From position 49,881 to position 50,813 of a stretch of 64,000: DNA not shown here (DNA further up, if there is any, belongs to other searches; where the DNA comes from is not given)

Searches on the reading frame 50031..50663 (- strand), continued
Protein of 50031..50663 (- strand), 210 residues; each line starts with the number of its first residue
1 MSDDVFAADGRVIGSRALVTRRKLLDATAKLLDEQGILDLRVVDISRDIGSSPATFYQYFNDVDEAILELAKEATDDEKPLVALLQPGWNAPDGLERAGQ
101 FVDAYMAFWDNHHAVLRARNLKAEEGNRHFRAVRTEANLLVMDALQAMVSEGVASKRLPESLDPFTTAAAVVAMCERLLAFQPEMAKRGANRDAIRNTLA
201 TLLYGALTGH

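Call 56: find_encoding_contigs(protein=P0354, flank=10000, max_places=1)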
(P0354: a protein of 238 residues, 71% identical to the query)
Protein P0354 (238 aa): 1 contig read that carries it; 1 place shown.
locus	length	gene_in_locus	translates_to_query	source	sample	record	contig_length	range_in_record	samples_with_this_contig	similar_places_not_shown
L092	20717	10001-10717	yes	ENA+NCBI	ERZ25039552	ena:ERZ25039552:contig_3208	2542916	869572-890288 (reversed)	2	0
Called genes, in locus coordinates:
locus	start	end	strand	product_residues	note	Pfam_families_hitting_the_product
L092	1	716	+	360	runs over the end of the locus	PF00108:Thiolase_N, PF00109:ketoacyl-synt (faint), PF02803:Thiolase_C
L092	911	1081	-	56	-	-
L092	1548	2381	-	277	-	PF00296:Bac_luciferase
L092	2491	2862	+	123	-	PF02656:DUF202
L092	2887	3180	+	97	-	PF02656:DUF202 (weak)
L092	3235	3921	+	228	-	PF00106:adh_short, PF08659:KR, PF13561:adh_short_C2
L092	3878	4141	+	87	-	-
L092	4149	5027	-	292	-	PF00535:Glycos_transf_2, PF10111:Glyco_tranf_2_2, PF13506:Glyco_transf_21 (weak), PF13641:Glyco_tranf_2_3, PF13632:Glyco_trans_2_3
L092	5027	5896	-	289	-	PF00535:Glycos_transf_2, PF10111:Glyco_tranf_2_2, PF13506:Glyco_transf_21 (faint), PF13641:Glyco_tranf_2_3, PF13632:Glyco_trans_2_3 (weak)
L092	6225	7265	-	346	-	PF00108:Thiolase_N, PF00109:ketoacyl-synt (faint), PF02803:Thiolase_C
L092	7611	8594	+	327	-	PF00296:Bac_luciferase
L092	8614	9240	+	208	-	PF00857:Isochorismatase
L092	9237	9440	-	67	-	PF03640:Lipoprotein_15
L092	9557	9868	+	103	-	-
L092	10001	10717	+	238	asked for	PF00440:TetR_N (weak), PF19352:TetR_C_38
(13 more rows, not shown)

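Call 57: find_encoding_contigs(protein=P0325, flank=10000, max_places=1)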
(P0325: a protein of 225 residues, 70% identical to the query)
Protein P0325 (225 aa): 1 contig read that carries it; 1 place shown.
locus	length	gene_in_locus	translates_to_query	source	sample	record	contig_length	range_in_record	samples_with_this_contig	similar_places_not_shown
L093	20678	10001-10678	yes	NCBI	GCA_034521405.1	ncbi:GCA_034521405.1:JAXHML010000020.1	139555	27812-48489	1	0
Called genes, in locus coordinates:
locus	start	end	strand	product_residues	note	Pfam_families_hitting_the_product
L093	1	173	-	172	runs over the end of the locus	PF02515:CoA_transf_3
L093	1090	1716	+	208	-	-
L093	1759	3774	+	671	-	PF02803:Thiolase_C (weak), PF22691:Thiolase_C_1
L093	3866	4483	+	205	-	PF02660:G3P_acyltransf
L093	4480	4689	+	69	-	-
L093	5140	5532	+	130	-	PF02645:DegV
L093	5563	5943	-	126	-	-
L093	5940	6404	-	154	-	-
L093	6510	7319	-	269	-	PF02129:Peptidase_S15 (weak), PF08386:Abhydrolase_4 (faint), PF12146:Hydrolase_4, PF00561:Abhydrolase_1, PF12697:Abhydrolase_6, PF20408:Abhydrolase_11 (faint), PF01738:DLH (faint)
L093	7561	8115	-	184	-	PF03640:Lipoprotein_15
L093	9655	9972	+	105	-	PF13193:AMP-binding_C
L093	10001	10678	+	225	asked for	PF00440:TetR_N, PF19352:TetR_C_38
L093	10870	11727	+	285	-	PF00296:Bac_luciferase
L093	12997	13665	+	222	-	PF13561:adh_short_C2, PF00106:adh_short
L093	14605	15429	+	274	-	-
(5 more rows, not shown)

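Call 58: find_encoding_contigs(protein=P0280, flank=10000, max_places=1)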
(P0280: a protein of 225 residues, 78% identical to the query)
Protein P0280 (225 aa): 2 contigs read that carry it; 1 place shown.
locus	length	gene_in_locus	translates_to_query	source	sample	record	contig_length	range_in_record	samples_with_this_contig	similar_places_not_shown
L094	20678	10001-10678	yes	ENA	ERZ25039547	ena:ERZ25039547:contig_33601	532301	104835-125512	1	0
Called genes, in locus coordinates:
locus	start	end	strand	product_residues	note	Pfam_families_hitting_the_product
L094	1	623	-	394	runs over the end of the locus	-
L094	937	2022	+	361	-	-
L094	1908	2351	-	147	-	PF20091:Abhydrolase_10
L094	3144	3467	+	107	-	-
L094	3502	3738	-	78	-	-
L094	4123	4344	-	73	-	-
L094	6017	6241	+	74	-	PF04909:Amidohydro_2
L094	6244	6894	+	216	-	PF00501:AMP-binding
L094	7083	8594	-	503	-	-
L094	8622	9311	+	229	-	PF00857:Isochorismatase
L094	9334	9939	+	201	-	-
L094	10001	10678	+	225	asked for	PF00440:TetR_N (weak), PF19352:TetR_C_38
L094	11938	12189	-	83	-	-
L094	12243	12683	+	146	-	PF00106:adh_short, PF13561:adh_short_C2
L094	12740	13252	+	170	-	PF01243:PNPOx_N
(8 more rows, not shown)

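Call 60: list_cluster_members(proteins=[P0156, P0159, P0160, P0135, P0137, P0138, P0143, P0144, P0167, P0121])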
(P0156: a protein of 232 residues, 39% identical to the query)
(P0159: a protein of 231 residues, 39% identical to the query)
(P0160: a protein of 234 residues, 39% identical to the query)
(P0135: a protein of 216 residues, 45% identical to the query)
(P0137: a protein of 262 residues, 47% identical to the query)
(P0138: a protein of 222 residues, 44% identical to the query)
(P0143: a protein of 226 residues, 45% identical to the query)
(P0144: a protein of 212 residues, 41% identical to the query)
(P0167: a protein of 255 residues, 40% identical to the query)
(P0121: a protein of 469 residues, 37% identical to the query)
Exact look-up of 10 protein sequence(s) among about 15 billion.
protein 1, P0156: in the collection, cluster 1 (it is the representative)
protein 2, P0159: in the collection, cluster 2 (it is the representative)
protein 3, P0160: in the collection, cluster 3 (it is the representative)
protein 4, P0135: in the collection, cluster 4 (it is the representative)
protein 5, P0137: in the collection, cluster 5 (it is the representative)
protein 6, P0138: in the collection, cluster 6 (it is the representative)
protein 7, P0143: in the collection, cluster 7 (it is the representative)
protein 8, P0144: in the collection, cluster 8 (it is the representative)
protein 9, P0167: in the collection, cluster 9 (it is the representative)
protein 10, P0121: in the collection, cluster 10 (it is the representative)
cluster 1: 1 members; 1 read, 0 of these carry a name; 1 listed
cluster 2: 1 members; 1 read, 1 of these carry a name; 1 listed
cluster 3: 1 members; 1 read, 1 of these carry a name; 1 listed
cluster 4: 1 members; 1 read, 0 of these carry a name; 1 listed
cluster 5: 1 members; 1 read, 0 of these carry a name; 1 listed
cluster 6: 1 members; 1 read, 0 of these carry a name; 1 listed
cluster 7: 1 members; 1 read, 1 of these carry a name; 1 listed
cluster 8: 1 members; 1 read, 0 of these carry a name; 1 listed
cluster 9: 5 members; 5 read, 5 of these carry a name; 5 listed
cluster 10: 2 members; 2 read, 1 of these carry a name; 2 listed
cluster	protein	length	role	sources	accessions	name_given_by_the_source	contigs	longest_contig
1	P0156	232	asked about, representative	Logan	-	-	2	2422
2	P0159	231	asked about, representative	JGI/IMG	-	AcrR family transcriptional regulator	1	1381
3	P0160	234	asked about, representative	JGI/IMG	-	AcrR family transcriptional regulator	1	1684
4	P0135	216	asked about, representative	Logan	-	-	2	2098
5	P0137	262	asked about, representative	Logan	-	-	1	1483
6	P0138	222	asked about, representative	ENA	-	-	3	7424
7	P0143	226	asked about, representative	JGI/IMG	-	AcrR family transcriptional regulator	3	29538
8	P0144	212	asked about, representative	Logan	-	-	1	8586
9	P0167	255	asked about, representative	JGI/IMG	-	AcrR family transcriptional regulator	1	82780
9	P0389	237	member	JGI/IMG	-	AcrR family transcriptional regulator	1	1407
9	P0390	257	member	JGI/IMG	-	AcrR family transcriptional regulator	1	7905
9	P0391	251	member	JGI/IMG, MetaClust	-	\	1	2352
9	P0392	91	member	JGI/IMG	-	hypothetical protein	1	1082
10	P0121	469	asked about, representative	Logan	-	-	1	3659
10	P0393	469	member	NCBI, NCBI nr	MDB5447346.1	MAG: TetR/AcrR family transcriptional regulator [Phenylobacterium sp.] | TetR/AcrR family transcriptional regulator [Phenylobacterium sp.]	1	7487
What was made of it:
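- Tried and rejected: list_cluster_members gave no taxon for the representatives, apart from a Phenylobacterium double TetR (call 60).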

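Call 64: find_encoding_contigs(protein=P0167, flank=10000, max_places=1)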
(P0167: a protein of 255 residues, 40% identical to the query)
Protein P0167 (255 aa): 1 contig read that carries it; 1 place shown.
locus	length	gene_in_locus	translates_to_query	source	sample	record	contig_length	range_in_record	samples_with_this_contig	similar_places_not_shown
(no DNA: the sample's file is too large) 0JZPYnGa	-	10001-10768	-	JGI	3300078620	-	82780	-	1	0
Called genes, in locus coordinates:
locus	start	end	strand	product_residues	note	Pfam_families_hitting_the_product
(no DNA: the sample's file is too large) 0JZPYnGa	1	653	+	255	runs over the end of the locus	PF23441:SDR, PF00106:adh_short, PF08659:KR, PF13561:adh_short_C2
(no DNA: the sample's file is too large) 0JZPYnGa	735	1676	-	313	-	PF13338:AbiEi_4 (weak)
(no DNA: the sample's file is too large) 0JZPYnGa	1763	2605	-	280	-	PF00578:AhpC-TSA (weak), PF08534:Redoxin (faint)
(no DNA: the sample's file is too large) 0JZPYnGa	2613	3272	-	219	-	PF02600:DsbB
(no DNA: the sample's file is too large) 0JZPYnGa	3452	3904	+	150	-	PF13577:SnoaL_4, PF13474:SnoaL_3 (weak), PF12680:SnoaL_2 (weak)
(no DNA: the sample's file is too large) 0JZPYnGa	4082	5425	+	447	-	PF13458:Peripla_BP_6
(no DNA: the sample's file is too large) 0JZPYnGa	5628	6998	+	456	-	PF13458:Peripla_BP_6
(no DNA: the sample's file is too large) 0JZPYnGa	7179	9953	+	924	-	PF02653:BPD_transp_2, PF00005:ABC_tran, PF13304:AAA_21 (weak)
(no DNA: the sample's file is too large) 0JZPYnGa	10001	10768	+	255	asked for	PF00440:TetR_N, PF19352:TetR_C_38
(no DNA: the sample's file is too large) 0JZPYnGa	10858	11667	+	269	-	PF00005:ABC_tran, PF13304:AAA_21 (faint), PF12399:BCA_ABC_TP_C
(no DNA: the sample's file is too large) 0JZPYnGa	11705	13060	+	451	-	PF00205:TPP_enzyme_M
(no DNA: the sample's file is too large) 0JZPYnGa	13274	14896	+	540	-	PF00501:AMP-binding, PF13193:AMP-binding_C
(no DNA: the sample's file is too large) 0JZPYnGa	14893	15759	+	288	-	PF08659:KR (weak), PF00106:adh_short, PF13561:adh_short_C2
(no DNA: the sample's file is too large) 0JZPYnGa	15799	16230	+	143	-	PF00027:cNMP_binding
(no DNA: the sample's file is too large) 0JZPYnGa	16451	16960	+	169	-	PF02627:CMD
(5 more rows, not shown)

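Call 65: find_encoding_contigs(protein=P0143, flank=10000, max_places=1)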
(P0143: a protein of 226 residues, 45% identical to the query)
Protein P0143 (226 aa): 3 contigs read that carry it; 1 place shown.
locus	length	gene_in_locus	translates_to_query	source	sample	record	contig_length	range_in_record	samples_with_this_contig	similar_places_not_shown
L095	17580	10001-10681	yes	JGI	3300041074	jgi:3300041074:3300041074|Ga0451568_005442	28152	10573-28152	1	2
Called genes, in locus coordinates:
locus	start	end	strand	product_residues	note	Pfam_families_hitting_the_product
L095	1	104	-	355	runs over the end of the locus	PF04338:DUF481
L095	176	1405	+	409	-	PF08240:ADH_N, PF16912:Glu_dehyd_C (faint), PF00107:ADH_zinc_N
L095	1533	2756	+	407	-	PF02515:CoA_transf_3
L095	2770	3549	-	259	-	-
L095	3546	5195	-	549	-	PF00501:AMP-binding, PF13193:AMP-binding_C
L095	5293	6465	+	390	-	PF13452:FAS1_DH_region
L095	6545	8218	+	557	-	PF00501:AMP-binding, PF13193:AMP-binding_C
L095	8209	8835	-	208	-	-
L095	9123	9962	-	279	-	PF00106:adh_short, PF01370:Epimerase (weak), PF08659:KR, PF23441:SDR, PF13561:adh_short_C2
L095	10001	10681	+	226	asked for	PF00440:TetR_N, PF19352:TetR_C_38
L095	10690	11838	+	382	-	PF02771:Acyl-CoA_dh_N, PF02770:Acyl-CoA_dh_M, PF00441:Acyl-CoA_dh_1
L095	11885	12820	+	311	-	PF00441:Acyl-CoA_dh_1, PF08028:Acyl-CoA_dh_2 (weak)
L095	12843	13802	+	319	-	PF00296:Bac_luciferase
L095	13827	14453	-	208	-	PF00912:Transgly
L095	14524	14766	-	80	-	-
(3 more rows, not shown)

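Call 70: find_encoding_contigs(protein=P0379, flank=10000, max_places=1)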
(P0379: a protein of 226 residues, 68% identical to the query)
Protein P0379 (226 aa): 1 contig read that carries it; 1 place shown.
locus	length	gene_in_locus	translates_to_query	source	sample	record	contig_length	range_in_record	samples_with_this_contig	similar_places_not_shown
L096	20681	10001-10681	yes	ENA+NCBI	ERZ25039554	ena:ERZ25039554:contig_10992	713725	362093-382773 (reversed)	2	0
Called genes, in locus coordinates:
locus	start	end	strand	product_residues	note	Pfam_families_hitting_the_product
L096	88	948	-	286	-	PF00296:Bac_luciferase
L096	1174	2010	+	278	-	PF00106:adh_short, PF08659:KR, PF13561:adh_short_C2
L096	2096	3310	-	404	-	PF00108:Thiolase_N, PF02803:Thiolase_C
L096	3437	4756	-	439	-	PF13231:PMT_2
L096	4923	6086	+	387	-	PF00535:Glycos_transf_2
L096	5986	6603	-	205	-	PF13489:Methyltransf_23, PF07021:MetW (weak), PF13847:Methyltransf_31 (faint), PF08241:Methyltransf_11, PF08242:Methyltransf_12 (weak), PF13649:Methyltransf_25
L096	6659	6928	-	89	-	-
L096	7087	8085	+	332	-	PF00296:Bac_luciferase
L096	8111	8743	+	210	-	PF11716:MDMPI_N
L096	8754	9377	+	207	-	PF00857:Isochorismatase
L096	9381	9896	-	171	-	PF03640:Lipoprotein_15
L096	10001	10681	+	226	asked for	PF00440:TetR_N (weak), PF19352:TetR_C_38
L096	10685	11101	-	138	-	-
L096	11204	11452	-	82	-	-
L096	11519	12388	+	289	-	PF00296:Bac_luciferase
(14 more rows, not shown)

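Call 71: find_encoding_contigs(protein=P0114, flank=10000, max_places=1)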
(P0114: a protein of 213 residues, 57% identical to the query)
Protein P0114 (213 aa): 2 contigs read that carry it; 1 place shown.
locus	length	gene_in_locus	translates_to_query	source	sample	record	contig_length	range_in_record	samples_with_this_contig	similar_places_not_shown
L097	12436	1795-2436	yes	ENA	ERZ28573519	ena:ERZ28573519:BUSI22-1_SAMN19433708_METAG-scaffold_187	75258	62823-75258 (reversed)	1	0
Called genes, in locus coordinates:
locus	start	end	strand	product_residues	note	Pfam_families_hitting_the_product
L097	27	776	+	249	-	PF00106:adh_short, PF08659:KR, PF23441:SDR, PF01370:Epimerase (weak), PF13561:adh_short_C2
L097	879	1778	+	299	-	PF00106:adh_short, PF08659:KR, PF13561:adh_short_C2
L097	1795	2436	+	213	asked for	PF00440:TetR_N (weak), PF19352:TetR_C_38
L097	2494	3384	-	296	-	PF00106:adh_short, PF08659:KR (weak), PF13561:adh_short_C2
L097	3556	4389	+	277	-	PF00106:adh_short (weak), PF13561:adh_short_C2, PF00106:adh_short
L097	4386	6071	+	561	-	PF00501:AMP-binding, PF13193:AMP-binding_C (weak)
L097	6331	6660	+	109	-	PF03551:PadR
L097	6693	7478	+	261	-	-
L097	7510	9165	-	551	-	PF00501:AMP-binding, PF13193:AMP-binding_C (weak)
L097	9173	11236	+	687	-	PF04879:Molybdop_Fe4S4 (weak), PF00384:Molybdopterin, PF01568:Molydop_binding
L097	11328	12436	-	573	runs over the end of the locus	PF07969:Amidohydro_3, PF01979:Amidohydro_1 (weak)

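Call 76: search_dna_similar(query=P0160, collection=plasmids, mode=protein, max_rows=20)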
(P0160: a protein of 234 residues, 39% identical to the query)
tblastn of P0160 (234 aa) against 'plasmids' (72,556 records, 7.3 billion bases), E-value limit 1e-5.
Records with a match: 35; places in all: 37; records where one place covers at least 80% of the query: 28.
Best place of each record, by identity: <60% 35.
By first word of the organism name: Streptomyces 29; Sphingopyxis 2; Sphingomonas 1; Massilia 1; Azospirillum 1; Novosphingobium 1.
By predicted mobility (MOB-suite, as given by PLSDB): non-mobilizable 31; mobilizable 3; conjugative 1.
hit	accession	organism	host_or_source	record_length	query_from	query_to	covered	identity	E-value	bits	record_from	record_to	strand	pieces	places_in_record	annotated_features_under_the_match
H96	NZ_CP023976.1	Streptomyces alboflavus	cell culture,peony rhizosphere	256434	5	225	94%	41.9%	9e-37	143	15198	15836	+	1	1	TetR family transcriptional regulator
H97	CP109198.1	Streptomyces cellulosae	-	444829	21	226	88%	39.6%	1e-25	111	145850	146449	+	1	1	TetR/AcrR family transcriptional regulator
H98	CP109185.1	Streptomyces cellulosae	-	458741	21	226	88%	39.6%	1e-25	111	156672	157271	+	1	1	TetR/AcrR family transcriptional regulator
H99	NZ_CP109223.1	Streptomyces cellulosae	-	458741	21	226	88%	39.6%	1e-25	111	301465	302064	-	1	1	TetR family transcriptional regulator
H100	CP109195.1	Streptomyces cellulosae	-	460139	21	226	88%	39.6%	1e-25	111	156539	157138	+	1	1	TetR/AcrR family transcriptional regulator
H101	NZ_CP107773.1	Streptomyces sp. NBC_00582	-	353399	25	233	89%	38.7%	2e-37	145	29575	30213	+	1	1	TetR family transcriptional regulator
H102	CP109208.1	Streptomyces althioticus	-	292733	21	226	88%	38.6%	3e-24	107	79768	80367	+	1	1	TetR/AcrR family transcriptional regulator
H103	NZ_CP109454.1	Streptomyces cellulosae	-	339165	21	226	88%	38.6%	3e-24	107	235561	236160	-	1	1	TetR family transcriptional regulator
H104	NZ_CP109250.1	Streptomyces cellulosae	-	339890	21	226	88%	38.6%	3e-24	107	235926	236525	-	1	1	TetR family transcriptional regulator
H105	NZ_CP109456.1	Streptomyces sp. NBC_01456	-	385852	25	233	89%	37.8%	5e-36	141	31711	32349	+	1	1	TetR family transcriptional regulator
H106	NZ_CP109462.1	Streptomyces sp. NBC_01454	-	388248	25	233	89%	37.8%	5e-36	141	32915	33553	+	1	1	TetR family transcriptional regulator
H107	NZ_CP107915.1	Streptomyces sp. NBC_00445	-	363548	22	227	88%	37.5%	4e-28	118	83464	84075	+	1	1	TetR family transcriptional regulator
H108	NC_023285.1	Streptomyces sp. F8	-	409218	24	226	87%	35.8%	1e-22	103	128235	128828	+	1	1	TetR/AcrR family transcriptional regulator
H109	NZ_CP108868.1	Streptomyces sp. NBC_00829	-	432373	24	226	87%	35.3%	1e-22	102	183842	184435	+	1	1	TetR/AcrR family transcriptional regulator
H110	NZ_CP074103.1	Streptomyces mirabilis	fresh creek bank soil, topsoil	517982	24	226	87%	35.3%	1e-22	102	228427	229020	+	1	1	TetR/AcrR family transcriptional regulator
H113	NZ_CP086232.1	Streptomyces clavuligerus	whole organism,soil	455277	24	226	87%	34.0%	2e-24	108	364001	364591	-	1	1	TetR family transcriptional regulator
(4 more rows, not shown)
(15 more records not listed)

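Call 78: get_annotated_region(hit=H96, flank=8000)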
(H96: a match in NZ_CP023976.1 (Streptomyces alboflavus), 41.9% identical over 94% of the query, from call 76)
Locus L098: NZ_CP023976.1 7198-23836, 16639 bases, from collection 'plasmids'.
description: Streptomyces alboflavus strain MDJK44 plasmid pMDJK44.1, complete sequence
organism: Streptomyces alboflavus (NCBI taxid 67267)
taxonomy: Bacteria; Actinomycetota; Actinomycetes; Kitasatosporales; Streptomycetaceae; Streptomyces; Streptomyces alboflavus
host: -; source: cell culture,peony rhizosphere; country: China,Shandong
typing (MOB-suite, as given by PLSDB): non-mobilizable
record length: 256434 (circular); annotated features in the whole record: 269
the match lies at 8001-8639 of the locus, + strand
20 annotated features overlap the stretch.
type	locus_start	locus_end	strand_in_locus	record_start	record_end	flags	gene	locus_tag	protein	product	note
CDS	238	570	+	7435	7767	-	-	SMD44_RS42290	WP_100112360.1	hypothetical protein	-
CDS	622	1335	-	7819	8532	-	-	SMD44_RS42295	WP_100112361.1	hypothetical protein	-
CDS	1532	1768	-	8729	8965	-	-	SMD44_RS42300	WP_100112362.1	hypothetical protein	-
CDS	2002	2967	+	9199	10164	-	-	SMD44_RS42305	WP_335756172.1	ATP-dependent DNA ligase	-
CDS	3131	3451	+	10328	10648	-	-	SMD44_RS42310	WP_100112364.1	hypothetical protein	-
CDS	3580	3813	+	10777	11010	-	-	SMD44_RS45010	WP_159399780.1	hypothetical protein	-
CDS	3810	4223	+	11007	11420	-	-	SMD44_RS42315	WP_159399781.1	hypothetical protein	-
CDS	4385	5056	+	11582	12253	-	-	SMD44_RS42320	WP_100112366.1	GNAT family N-acetyltransferase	-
CDS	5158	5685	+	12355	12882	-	-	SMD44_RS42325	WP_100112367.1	hypothetical protein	-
CDS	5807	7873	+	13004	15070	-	ligA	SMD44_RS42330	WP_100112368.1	NAD-dependent DNA ligase LigA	GO:0006281 - DNA repair [Evidence IEA]; GO:0006260 - DNA replication [Evidence IEA]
CDS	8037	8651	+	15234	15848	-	-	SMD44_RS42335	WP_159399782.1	TetR family transcriptional regulator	-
CDS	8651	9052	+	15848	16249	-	-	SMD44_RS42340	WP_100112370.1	hypothetical protein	-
CDS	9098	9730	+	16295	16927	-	-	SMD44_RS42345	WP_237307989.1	hypothetical protein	-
CDS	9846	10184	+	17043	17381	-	-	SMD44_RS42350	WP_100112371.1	HU family DNA-binding protein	GO:0030261 - chromosome condensation [Evidence IEA]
CDS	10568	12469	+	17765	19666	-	-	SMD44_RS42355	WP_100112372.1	DNA cytosine methyltransferase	-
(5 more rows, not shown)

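Call 79: get_annotated_region(hit=H113, flank=8000)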
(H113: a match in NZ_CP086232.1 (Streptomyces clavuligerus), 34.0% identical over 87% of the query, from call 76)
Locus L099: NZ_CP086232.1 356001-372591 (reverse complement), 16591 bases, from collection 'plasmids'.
description: Streptomyces clavuligerus strain DSM 738 plasmid pSCL3, complete sequence
organism: Streptomyces clavuligerus (NCBI taxid 1901)
taxonomy: Bacteria; Actinomycetota; Actinomycetes; Kitasatosporales; Streptomycetaceae; Streptomyces; Streptomyces clavuligerus
host: -; source: whole organism,soil; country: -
typing (MOB-suite, as given by PLSDB): non-mobilizable
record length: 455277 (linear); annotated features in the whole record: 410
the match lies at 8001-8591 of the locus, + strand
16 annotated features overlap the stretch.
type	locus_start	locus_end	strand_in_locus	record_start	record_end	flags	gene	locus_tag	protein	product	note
CDS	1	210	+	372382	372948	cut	-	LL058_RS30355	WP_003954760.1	hypothetical protein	-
CDS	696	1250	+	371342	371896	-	-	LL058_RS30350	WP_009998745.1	hypothetical protein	-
CDS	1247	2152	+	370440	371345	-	-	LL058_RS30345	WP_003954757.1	hypothetical protein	-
CDS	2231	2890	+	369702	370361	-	-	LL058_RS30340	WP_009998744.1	hypothetical protein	-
CDS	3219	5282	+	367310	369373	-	ligA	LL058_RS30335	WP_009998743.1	NAD-dependent DNA ligase LigA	GO:0006281 - DNA repair [Evidence IEA]; GO:0006260 - DNA replication [Evidence IEA]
CDS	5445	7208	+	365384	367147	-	-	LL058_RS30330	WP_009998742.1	hypothetical protein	-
CDS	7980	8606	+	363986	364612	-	-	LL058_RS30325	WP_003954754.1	TetR family transcriptional regulator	-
CDS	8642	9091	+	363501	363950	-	-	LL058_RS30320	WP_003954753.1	hypothetical protein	-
CDS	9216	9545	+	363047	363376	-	-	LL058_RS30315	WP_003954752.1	hypothetical protein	-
CDS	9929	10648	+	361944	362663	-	-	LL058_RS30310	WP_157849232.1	hypothetical protein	-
CDS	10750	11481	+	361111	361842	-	-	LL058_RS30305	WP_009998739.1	HNH endonuclease family protein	-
CDS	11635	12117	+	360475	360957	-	-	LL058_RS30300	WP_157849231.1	hypothetical protein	-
CDS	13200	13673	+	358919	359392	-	-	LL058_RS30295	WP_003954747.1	hypothetical protein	-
CDS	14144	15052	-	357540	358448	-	-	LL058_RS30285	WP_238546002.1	helix-turn-helix domain-containing protein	GO:0006355 - regulation of DNA-templated transcription [Evidence IEA]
CDS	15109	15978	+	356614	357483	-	-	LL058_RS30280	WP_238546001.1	helix-turn-helix domain-containing protein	-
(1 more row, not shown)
